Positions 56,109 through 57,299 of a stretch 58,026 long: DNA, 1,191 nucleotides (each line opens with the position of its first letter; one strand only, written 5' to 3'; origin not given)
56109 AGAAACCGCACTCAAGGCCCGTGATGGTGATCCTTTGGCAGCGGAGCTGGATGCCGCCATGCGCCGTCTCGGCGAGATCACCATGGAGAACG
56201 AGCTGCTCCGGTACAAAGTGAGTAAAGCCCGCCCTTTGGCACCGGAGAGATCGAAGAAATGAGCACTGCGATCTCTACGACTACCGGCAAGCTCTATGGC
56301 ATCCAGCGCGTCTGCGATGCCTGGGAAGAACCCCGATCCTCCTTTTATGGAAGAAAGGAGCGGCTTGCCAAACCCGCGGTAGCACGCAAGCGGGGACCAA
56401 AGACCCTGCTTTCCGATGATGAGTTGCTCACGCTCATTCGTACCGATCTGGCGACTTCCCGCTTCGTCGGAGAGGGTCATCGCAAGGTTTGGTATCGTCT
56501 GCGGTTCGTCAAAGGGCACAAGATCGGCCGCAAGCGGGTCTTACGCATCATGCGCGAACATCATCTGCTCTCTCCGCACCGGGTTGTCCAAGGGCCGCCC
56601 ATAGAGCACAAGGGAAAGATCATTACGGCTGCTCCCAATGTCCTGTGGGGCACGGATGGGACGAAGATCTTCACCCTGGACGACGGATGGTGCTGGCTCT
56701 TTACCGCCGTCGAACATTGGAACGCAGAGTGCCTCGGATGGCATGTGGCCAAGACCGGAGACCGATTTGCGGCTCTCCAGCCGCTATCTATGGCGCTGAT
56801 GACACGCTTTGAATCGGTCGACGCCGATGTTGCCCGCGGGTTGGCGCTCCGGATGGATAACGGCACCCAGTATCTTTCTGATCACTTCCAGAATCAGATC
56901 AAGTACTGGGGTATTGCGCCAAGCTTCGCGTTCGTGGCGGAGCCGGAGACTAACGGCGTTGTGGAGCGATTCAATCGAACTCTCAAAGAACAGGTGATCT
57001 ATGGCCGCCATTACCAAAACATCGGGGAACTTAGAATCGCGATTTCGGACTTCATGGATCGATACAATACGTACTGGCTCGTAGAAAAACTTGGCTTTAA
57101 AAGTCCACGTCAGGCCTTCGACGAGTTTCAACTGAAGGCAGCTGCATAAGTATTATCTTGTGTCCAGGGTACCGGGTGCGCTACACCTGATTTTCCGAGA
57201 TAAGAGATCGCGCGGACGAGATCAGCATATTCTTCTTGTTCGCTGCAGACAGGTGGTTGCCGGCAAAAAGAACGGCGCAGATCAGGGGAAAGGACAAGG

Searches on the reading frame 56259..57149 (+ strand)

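Call 67: search_protein_families(library=pfam, proteins=[window:56259-57149:+], max_evalue=0.00001)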
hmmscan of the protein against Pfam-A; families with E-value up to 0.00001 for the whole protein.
window:56259-57149:+ (296 aa): 3 families
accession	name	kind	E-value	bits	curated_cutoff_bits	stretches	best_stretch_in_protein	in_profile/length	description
PF00665.32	rve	-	4e-12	46.7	32.6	1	125-224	3-97/102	Integrase core domain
PF13683.12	rve_3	-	4.3e-10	39.6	26.5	1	218-272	2-56/67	Integrase core domain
PF13276.12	HTH_21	-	5.3e-07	30.2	28.1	1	73-108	22-57/60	HTH-like domain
